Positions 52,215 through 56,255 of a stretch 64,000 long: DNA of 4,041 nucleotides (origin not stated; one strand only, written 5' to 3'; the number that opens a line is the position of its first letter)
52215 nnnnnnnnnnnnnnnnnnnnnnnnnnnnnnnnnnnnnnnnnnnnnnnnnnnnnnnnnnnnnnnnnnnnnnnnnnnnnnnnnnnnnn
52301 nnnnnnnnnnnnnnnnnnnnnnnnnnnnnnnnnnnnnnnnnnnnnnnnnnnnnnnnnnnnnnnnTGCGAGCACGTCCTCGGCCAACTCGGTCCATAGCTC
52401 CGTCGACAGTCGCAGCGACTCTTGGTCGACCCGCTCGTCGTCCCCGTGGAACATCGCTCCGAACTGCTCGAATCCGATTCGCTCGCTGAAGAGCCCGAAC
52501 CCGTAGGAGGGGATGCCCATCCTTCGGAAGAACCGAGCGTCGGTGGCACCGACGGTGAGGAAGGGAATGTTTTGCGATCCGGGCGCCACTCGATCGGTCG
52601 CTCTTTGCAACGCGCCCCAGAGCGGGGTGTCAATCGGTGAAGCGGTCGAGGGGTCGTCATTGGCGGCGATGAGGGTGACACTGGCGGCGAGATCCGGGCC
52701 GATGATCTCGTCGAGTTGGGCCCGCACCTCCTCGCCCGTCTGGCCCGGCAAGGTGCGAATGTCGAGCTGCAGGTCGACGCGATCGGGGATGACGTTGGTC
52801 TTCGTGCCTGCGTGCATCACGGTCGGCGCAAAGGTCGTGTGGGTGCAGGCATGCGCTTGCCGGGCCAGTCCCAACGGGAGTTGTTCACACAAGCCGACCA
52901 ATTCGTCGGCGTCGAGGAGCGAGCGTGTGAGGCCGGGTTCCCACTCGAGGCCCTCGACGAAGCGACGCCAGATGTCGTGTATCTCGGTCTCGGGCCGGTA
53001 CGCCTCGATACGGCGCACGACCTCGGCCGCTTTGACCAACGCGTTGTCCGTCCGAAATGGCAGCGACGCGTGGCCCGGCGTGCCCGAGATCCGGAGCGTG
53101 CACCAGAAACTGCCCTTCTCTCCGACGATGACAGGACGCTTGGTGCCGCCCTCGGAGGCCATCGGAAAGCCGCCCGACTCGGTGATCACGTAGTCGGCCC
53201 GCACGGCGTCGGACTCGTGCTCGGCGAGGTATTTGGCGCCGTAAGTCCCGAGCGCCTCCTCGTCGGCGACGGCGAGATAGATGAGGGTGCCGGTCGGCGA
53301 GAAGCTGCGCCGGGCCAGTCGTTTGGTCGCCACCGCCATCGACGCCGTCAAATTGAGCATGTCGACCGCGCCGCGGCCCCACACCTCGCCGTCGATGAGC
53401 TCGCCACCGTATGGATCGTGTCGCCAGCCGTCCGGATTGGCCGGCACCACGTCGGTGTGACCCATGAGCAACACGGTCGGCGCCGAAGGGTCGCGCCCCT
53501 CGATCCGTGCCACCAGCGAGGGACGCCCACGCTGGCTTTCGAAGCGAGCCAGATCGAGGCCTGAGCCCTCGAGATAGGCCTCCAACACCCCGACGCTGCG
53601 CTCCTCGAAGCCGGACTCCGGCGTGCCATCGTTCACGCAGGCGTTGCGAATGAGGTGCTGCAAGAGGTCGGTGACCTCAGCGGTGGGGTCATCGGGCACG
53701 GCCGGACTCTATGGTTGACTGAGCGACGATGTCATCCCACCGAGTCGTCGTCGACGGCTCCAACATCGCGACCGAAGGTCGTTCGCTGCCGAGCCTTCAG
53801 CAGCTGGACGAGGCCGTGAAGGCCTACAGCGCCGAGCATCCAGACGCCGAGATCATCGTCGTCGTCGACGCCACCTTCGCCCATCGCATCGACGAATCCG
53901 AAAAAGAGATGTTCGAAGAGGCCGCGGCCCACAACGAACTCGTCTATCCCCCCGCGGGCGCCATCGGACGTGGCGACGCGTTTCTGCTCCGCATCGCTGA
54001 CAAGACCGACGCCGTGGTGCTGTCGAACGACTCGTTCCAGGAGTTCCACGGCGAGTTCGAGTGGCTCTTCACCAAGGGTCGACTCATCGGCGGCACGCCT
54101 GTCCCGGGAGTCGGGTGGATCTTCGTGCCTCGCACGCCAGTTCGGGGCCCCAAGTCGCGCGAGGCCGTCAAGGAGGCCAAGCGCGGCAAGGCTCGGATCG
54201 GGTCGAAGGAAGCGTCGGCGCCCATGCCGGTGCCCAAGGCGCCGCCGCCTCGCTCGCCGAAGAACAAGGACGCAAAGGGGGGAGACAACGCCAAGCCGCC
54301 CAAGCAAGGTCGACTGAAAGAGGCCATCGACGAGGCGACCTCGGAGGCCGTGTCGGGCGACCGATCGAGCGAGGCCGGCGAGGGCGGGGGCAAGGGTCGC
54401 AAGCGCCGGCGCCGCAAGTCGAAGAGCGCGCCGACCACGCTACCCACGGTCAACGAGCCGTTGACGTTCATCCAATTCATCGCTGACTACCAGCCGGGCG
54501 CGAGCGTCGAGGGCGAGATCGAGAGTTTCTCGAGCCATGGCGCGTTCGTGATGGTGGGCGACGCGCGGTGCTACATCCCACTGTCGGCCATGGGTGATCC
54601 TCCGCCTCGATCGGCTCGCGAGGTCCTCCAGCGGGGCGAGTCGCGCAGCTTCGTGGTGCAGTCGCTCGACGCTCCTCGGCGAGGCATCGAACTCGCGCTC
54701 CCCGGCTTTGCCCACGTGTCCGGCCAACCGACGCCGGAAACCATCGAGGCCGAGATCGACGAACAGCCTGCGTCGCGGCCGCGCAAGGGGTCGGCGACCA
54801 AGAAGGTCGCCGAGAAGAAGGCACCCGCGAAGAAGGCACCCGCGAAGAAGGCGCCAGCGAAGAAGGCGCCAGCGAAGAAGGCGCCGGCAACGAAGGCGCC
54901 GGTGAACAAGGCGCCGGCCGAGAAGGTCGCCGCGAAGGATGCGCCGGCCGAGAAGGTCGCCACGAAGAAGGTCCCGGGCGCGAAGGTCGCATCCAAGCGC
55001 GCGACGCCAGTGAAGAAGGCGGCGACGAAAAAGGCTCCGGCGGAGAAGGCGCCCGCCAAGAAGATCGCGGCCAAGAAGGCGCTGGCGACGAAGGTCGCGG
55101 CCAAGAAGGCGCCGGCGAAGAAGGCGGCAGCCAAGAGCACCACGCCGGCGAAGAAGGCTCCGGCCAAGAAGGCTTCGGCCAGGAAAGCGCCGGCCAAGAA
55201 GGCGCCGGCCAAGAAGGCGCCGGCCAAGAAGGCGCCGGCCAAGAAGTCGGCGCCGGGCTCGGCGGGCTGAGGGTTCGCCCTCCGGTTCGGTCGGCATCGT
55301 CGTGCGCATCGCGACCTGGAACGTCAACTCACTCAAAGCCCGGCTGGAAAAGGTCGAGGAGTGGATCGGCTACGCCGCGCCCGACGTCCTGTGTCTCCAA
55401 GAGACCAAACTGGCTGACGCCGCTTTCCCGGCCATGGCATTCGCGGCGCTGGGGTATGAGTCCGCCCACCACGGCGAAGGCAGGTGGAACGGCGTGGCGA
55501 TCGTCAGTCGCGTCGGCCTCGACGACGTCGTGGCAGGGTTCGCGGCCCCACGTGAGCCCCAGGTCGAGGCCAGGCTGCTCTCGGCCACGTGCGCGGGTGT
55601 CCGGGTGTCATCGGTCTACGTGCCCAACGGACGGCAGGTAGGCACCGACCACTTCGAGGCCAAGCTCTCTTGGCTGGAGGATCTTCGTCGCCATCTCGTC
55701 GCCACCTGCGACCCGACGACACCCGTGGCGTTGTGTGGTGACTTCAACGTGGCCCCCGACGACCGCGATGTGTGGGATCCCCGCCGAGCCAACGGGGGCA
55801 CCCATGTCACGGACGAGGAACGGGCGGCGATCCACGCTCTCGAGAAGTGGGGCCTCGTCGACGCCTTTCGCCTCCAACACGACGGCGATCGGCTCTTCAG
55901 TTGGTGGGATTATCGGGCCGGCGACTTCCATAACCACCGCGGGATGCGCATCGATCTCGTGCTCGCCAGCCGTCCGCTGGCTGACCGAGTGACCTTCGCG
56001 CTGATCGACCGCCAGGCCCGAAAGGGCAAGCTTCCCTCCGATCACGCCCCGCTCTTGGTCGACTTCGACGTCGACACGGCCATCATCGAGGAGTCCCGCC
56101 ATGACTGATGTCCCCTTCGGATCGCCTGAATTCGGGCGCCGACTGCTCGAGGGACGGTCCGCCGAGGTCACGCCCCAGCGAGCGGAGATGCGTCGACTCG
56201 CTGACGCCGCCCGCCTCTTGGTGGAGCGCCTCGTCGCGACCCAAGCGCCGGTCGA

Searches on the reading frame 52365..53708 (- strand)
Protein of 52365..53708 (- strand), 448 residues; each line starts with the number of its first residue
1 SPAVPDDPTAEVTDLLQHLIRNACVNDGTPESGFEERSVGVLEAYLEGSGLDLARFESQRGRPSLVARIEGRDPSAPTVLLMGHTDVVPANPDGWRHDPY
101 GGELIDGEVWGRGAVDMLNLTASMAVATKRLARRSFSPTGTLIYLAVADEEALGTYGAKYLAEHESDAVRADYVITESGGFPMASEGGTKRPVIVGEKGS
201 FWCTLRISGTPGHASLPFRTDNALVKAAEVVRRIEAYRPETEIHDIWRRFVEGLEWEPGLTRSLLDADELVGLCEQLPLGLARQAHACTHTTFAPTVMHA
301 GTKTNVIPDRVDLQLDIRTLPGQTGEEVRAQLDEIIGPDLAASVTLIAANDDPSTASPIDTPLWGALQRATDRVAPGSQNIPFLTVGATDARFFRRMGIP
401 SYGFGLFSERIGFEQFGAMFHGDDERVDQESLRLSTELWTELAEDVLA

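Call 90: search_protein_families(library=pfam, proteins=[window:52365-53708:-], max_evalue=0.000001)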
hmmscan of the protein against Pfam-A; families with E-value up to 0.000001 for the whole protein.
window:52365-53708:- (448 aa): 3 families
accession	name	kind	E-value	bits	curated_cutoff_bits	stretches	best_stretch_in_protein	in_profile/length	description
PF01546.33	Peptidase_M20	-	7.8e-29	101.5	24.6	1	80-444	1-205/206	Peptidase family M20/M25/M40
PF07687.19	M20_dimer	-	2.4e-20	72.9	21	1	195-338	1-101/107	Peptidase dimerisation domain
PF04389.22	Peptidase_M28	-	2.5e-10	40.8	21.3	1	65-170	2-85/193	Peptidase family M28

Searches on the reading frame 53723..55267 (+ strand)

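Call 90: search_protein_families(library=pfam, proteins=[window:53723-55267:+], max_evalue=0.000001)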
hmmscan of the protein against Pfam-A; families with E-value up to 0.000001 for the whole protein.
window:53723-55267:+ (515 aa): 3 families
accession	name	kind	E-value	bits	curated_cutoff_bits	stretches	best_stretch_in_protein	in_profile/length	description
PF07382.16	HC2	-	2.8e-12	47.6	40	1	363-508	4-151/194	Histone H1-like nucleoprotein HC2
PF11977.14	RNase_Zc3h12a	-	1.9e-10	41.1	23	1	6-115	3-121/154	Zc3h12a-like Ribonuclease NYN domain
PF02095.21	Extensin_1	-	5.9e-09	36.4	105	1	358-510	10-160/171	Extensin-like protein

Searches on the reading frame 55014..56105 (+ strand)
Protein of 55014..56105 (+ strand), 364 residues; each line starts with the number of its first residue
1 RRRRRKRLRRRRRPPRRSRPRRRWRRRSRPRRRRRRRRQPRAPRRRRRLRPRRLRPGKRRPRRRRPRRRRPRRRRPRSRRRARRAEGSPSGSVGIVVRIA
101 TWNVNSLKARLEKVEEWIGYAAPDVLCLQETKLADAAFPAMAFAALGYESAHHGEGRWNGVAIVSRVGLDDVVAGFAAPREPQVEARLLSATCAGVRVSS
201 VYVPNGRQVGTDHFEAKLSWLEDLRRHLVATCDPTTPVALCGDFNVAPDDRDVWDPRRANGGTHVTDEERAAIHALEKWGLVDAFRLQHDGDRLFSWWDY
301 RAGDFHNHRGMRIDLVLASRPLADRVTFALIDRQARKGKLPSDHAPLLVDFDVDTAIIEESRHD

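Call 90: search_protein_families(library=pfam, proteins=[window:55014-56105:+], max_evalue=0.000001)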
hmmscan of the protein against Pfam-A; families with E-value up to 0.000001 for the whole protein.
window:55014-56105:+ (364 aa): 1 family
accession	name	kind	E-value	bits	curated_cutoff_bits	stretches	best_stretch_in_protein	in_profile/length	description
PF03372.29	Exo_endo_phos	-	8.8e-33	114.3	24.5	1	100-344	1-225/225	Endonuclease/Exonuclease/phosphatase family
